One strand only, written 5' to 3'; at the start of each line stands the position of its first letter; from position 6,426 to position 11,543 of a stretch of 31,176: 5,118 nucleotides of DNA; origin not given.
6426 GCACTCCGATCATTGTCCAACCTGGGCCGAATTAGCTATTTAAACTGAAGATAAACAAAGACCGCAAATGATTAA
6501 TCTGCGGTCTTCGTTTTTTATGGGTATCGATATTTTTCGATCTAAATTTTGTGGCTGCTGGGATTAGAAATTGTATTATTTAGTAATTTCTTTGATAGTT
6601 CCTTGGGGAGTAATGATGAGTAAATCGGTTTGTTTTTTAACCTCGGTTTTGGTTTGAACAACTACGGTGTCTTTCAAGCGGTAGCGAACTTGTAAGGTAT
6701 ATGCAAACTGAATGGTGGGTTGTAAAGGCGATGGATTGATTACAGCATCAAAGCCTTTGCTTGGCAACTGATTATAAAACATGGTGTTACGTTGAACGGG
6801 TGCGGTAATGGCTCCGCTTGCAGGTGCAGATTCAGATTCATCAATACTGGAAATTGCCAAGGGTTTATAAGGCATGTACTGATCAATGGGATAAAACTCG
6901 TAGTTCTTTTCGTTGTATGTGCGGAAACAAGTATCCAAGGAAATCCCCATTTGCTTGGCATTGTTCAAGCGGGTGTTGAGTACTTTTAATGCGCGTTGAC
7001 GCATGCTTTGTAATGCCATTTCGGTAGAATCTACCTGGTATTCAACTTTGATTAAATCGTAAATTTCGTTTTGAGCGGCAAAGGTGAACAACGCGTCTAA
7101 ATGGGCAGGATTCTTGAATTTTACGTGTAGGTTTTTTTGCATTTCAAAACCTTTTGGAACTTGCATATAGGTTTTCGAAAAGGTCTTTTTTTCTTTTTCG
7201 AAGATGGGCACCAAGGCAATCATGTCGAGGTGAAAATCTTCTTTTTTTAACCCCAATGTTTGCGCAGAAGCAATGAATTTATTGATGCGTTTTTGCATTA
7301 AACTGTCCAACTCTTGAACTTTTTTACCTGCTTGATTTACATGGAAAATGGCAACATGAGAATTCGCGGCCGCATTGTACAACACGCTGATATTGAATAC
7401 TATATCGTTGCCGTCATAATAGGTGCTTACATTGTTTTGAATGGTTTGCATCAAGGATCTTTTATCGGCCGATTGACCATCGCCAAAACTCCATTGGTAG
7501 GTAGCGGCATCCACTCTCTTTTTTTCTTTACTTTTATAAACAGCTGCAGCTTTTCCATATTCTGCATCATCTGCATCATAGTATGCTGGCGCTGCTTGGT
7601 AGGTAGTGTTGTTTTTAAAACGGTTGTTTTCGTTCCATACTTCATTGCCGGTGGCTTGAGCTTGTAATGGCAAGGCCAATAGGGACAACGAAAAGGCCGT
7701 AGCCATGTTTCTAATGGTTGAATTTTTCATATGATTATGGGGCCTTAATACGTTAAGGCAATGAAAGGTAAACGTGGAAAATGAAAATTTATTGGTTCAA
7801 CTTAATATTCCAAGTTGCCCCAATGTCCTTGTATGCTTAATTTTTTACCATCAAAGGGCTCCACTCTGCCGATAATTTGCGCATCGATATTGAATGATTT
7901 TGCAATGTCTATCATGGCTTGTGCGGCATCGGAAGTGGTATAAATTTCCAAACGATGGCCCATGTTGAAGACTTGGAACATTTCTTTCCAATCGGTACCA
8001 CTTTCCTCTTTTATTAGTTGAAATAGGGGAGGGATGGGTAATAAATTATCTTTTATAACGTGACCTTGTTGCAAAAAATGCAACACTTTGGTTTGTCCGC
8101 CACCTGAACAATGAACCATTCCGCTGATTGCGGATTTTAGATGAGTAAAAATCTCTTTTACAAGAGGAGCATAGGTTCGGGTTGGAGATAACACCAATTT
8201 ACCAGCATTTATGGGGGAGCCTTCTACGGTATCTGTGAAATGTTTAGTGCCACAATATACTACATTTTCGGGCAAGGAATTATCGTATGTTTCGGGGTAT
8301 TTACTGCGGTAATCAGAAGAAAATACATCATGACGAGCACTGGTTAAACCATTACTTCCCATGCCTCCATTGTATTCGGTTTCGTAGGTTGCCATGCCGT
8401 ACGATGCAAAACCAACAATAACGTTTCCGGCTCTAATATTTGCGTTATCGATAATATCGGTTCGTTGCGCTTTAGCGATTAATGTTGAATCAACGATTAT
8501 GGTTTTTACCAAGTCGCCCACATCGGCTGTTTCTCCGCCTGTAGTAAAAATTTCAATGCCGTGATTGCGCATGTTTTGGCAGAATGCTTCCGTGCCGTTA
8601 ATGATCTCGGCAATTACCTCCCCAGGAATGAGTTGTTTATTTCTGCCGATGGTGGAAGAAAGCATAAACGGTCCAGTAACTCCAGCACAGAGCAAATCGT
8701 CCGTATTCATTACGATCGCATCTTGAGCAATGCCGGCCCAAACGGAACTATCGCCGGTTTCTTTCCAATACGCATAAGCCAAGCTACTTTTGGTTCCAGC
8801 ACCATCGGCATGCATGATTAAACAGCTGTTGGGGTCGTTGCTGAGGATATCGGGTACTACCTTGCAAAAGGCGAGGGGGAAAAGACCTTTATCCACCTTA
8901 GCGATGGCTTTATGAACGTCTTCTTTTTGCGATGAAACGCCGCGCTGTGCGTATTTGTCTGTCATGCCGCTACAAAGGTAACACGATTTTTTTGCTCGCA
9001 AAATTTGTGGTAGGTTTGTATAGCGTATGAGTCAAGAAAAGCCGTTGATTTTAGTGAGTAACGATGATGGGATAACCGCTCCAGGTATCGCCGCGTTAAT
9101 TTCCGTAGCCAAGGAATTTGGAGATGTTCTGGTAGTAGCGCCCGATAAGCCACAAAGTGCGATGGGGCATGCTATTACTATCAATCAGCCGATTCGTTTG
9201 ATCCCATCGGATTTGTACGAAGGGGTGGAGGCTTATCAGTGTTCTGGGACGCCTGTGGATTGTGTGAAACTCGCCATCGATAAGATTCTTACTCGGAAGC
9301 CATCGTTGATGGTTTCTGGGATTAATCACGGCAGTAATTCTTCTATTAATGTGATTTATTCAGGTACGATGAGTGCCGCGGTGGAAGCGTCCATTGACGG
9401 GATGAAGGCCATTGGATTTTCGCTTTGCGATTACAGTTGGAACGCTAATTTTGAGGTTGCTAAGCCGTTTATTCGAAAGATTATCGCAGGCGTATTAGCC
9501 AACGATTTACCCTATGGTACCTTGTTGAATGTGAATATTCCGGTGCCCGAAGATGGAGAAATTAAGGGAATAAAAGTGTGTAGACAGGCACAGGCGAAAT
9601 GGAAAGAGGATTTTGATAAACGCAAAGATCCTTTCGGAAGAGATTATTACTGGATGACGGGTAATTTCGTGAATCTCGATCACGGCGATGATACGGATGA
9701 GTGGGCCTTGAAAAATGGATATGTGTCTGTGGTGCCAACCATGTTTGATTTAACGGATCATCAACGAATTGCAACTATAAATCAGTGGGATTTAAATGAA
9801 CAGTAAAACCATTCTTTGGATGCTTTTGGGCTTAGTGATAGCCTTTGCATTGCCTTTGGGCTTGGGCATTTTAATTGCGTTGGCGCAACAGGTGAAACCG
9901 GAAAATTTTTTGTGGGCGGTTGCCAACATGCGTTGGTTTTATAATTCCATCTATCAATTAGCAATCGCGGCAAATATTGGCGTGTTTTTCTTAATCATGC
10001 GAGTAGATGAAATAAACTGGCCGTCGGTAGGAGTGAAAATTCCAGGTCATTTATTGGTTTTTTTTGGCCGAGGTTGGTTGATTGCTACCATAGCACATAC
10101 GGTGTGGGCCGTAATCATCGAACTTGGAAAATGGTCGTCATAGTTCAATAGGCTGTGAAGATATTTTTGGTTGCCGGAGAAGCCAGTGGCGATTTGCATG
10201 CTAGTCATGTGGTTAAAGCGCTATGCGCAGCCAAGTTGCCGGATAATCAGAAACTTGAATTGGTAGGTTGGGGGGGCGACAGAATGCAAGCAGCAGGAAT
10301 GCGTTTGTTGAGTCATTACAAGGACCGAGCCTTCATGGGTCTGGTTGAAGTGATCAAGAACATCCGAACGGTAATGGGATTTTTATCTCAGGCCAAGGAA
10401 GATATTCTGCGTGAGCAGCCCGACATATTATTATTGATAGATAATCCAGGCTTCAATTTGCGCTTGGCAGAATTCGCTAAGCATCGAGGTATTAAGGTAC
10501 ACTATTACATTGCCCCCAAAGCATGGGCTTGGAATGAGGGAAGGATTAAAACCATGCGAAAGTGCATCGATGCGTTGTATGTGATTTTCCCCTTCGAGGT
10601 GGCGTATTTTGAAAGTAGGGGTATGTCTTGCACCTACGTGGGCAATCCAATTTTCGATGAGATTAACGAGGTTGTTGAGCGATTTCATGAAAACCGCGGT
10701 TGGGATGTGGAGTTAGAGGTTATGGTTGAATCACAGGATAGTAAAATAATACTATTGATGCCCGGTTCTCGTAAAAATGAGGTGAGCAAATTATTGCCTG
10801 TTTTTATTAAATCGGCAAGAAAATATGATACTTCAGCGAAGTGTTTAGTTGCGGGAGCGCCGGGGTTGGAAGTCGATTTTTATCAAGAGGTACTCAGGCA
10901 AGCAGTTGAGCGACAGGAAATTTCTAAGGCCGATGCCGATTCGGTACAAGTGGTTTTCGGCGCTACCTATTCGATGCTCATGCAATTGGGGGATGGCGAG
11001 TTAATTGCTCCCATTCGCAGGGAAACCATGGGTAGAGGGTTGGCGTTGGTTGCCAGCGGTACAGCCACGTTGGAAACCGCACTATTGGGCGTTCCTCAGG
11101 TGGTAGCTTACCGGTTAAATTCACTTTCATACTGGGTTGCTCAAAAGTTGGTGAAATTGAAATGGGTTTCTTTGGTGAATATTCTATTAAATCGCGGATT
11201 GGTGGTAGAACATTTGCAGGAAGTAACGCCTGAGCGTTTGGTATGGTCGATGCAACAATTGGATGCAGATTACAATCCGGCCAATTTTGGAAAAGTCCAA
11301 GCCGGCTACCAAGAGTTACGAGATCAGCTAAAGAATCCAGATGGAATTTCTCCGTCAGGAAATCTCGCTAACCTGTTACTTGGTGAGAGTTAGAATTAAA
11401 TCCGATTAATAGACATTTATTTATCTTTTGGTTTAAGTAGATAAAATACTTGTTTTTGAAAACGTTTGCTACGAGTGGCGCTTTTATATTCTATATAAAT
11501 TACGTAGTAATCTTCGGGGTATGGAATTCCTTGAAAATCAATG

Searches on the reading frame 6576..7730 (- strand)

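Call 67: search_protein_families(library=pfam, proteins=[window:6576-7730:-], max_evalue=0.001)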
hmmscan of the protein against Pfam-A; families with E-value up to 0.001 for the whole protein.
window:6576-7730:- (384 aa): 1 family
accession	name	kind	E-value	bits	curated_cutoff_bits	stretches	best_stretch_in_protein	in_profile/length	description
PF04402.19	SIMPL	-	5.4e-06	27.2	25.2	1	129-253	20-139/205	Protein of unknown function (DUF541)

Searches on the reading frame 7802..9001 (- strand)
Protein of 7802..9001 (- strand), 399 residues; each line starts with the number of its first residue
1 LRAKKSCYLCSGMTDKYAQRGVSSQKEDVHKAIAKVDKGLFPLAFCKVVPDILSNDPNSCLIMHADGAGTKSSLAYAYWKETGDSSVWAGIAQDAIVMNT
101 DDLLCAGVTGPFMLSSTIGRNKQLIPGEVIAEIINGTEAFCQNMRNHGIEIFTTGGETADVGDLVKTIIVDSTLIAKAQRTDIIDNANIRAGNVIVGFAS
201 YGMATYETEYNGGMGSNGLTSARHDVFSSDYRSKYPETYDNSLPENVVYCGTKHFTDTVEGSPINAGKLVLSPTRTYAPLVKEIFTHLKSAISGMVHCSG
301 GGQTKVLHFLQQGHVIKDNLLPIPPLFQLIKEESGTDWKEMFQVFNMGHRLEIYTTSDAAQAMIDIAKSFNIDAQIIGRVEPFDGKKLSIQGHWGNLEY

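Call 67: search_protein_families(library=pfam, proteins=[window:7802-9001:-], max_evalue=0.001)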
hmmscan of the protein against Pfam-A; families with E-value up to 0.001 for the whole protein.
window:7802-9001:- (399 aa): 2 families
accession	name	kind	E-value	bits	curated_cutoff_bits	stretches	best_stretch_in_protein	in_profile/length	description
PF00586.29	AIRS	-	2.4e-11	44.5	24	1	56-175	10-109/112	AIR synthase related protein, N-terminal domain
PF02769.27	AIRS_C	-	3e-08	34.4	23.1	1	191-384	2-149/156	AIR synthase related protein, C-terminal domain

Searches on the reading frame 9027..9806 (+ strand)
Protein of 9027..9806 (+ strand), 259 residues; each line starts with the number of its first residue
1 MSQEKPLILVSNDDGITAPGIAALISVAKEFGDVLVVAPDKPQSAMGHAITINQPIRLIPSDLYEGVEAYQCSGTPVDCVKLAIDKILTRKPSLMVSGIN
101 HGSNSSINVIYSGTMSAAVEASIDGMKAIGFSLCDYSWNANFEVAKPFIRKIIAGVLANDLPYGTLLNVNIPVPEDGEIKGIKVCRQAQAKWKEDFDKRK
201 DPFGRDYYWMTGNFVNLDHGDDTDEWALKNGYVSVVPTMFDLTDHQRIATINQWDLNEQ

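Call 67: search_protein_families(library=pfam, proteins=[window:9027-9806:+], max_evalue=0.001)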
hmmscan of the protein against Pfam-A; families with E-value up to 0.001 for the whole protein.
window:9027-9806:+ (259 aa): 1 family
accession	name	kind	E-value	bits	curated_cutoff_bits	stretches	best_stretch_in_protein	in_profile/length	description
PF01975.23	SurE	-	3.6e-64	216.5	22.1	1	8-194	1-189/189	Survival protein SurE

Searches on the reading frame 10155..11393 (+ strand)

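Call 67: search_protein_families(library=pfam, proteins=[window:10155-11393:+], max_evalue=0.001)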
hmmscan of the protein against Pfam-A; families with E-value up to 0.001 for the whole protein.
window:10155-11393:+ (412 aa): 1 family
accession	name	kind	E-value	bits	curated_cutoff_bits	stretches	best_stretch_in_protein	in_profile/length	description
PF02684.21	LpxB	-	3.3e-78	263.6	22.6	2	3-241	1-230/374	Lipid-A-disaccharide synthetase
